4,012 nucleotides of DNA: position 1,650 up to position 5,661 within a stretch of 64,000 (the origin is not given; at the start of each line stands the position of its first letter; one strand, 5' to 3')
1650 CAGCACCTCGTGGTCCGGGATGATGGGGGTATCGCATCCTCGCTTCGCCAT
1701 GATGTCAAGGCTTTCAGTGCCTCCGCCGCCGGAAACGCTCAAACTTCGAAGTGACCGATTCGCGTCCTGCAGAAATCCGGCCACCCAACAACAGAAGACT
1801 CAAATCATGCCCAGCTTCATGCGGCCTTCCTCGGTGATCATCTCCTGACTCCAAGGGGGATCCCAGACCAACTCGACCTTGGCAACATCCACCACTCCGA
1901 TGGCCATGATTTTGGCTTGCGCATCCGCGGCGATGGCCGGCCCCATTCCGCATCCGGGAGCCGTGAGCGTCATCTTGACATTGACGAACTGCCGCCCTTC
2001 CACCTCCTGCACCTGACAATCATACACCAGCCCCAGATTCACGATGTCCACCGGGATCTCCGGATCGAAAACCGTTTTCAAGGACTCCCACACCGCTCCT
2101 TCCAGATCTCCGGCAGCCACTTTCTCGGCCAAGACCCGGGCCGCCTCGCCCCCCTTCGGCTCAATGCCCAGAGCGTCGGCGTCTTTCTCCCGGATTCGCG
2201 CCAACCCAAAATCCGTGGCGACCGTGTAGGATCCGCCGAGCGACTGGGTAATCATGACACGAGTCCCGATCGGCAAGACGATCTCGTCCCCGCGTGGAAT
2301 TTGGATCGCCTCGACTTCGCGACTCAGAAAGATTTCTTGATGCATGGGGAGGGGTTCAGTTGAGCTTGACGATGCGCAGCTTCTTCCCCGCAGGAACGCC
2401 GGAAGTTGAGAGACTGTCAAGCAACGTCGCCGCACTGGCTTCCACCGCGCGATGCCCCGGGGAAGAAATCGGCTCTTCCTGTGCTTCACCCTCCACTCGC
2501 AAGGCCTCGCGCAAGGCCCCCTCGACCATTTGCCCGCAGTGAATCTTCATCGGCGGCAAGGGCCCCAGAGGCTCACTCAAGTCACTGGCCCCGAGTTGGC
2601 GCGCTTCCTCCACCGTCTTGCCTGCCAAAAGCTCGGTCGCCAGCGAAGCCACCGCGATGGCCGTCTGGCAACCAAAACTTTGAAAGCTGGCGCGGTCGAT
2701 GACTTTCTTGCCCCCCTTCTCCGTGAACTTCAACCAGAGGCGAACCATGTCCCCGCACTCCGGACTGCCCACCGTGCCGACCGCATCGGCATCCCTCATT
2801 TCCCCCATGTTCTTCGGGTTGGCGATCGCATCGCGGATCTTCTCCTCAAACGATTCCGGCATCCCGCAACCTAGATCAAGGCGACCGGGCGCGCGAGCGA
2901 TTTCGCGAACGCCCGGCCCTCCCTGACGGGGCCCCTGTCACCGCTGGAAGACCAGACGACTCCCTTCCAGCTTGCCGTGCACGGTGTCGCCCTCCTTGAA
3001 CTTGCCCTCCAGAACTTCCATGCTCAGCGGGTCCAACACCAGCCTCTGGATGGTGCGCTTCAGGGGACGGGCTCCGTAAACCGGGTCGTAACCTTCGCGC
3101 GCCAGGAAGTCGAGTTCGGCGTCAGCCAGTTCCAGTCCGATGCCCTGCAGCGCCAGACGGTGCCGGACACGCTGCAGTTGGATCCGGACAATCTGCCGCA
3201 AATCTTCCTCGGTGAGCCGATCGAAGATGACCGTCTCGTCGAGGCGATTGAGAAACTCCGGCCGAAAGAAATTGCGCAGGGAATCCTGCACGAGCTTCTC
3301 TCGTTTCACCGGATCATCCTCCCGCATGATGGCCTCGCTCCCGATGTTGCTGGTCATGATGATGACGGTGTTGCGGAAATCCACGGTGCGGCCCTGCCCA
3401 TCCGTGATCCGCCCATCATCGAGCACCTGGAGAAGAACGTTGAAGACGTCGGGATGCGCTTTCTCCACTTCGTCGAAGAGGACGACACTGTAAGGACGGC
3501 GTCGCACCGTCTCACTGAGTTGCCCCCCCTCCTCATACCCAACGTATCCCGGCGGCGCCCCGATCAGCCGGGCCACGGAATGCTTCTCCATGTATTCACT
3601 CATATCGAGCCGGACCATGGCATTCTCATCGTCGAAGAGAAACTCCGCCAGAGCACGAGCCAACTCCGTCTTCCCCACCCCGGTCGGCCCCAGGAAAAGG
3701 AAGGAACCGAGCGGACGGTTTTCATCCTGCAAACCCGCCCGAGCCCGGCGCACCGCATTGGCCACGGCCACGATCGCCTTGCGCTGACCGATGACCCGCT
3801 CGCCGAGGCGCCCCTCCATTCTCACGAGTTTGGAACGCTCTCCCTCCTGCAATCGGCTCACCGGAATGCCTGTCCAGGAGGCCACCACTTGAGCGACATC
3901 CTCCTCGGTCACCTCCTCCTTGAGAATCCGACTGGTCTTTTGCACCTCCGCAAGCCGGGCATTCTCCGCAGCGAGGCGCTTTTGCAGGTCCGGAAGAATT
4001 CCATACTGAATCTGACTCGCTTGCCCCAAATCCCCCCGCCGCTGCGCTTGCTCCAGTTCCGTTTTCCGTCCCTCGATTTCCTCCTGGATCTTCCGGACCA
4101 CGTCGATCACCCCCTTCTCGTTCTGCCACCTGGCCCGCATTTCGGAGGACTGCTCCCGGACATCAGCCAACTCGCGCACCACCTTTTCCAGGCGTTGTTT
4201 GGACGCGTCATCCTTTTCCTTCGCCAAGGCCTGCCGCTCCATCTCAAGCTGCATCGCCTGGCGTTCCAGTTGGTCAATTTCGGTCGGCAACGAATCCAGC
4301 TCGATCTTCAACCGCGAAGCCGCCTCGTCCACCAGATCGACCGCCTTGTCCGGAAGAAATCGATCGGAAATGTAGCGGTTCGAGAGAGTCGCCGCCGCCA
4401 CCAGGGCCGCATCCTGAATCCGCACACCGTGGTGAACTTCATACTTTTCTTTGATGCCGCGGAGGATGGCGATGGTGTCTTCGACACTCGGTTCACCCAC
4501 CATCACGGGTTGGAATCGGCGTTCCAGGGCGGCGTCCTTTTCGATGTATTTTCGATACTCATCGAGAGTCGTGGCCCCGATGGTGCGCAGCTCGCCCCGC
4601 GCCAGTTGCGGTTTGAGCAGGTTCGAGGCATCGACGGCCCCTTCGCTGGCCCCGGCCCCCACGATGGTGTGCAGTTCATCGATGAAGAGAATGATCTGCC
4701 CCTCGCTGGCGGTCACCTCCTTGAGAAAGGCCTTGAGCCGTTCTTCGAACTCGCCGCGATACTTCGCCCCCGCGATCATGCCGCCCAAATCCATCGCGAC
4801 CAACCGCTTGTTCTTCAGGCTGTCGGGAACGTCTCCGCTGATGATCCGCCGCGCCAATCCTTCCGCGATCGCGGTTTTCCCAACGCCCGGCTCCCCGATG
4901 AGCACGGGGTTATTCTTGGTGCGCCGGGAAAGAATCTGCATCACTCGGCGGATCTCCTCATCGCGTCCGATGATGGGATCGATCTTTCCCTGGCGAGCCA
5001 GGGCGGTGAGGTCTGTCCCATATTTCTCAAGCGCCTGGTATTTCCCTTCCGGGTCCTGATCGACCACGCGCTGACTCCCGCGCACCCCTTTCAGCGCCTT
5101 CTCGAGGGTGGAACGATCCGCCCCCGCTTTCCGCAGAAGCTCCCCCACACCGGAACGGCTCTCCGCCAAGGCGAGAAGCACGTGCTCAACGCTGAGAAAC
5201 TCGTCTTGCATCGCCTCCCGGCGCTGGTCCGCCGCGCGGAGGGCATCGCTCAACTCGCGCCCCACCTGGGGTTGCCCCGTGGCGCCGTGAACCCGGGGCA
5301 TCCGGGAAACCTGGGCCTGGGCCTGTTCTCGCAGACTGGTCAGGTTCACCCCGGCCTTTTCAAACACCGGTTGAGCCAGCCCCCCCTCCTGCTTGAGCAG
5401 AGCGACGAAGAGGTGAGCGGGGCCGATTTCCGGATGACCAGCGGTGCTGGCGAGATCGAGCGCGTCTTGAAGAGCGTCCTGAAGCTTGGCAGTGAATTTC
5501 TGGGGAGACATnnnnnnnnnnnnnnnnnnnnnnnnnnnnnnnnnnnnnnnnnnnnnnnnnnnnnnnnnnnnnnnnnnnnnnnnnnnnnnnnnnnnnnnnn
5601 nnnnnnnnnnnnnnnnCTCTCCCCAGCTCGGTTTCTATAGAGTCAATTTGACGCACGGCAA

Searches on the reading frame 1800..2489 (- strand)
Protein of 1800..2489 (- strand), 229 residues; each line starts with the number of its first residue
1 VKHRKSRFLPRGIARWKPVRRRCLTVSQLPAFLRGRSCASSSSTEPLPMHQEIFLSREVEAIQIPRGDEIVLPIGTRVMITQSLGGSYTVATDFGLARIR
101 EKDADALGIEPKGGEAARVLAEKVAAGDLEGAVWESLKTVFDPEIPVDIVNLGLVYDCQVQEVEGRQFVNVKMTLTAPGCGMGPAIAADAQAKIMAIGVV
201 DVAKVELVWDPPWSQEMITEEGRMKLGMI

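Call 41: search_protein_families(library=pfam, proteins=[window:1800-2489:-], max_evalue=0.001)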
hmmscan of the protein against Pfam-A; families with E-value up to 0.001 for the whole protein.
window:1800-2489:- (229 aa): 1 family
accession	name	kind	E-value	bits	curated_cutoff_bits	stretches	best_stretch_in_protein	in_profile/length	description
PF01883.24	FeS_assembly_P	-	1.6e-15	57.5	23.5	1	132-206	3-72/73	Iron-sulfur cluster assembly protein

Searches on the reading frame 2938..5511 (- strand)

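Call 41: search_protein_families(library=pfam, proteins=[window:2938-5511:-], max_evalue=0.001)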
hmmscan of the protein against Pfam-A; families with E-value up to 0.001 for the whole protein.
window:2938-5511:- (857 aa): 27 families (the best 25 are shown)
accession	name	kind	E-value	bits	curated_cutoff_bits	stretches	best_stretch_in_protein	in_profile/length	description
PF07724.20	AAA_2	-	2.3e-72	242.9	27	1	599-759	1-165/166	AAA domain (Cdc48 subfamily)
PF17871.7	AAA_lid_9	-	1.5e-34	118.4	22.8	1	342-443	1-102/104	AAA lid domain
PF10431.15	ClpB_D2-small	-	1.3e-27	96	21.9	1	766-845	1-80/81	C-terminal, D2-small domain, of ClpB protein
PF02861.25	Clp_N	-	1.9e-24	86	20.7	2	17-66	1-50/53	Clp amino terminal domain, pathogenicity island component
PF00004.35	AAA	-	3.4e-24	86.2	21.2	2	203-316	2-110/131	ATPase family associated with various cellular activities (AAA)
PF07728.20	AAA_5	-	8.9e-18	65.1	22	1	604-725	2-125/139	AAA domain (dynein-related subfamily)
PF13191.12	AAA_16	-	1.4e-11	45.6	32.6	1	180-231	2-63/167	AAA ATPase domain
PF13401.12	AAA_22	-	4.3e-10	40.4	27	0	197-290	3-102/130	AAA domain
PF00158.32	Sigma54_activat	-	3.5e-09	37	20.2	1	602-722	23-143/168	Sigma-54 interaction domain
PF20720.3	nSTAND3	-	5.2e-08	33.2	27.2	0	187-225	7-43/155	Novel STAND NTPase 3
PF01637.24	ATPase_2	-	4e-07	30.5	33.2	0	183-287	4-126/225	ATPase domain predominantly from Archaea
PF13238.12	AAA_18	-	3.1e-06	28.1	29.4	0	204-258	3-55/128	AAA domain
PF01078.27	Mg_chelatase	-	5.6e-06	26.3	20.3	0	603-646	24-63/207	Magnesium chelatase, subunit ChlI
PF01695.23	IstB_IS21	-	8.2e-06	25.9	24.1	0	196-264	89-153/238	IstB-like ATP binding protein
PF05496.18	RuvB_N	-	1.5e-05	25.2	27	0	574-623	10-55/159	Holliday junction DNA helicase RuvB P-loop domain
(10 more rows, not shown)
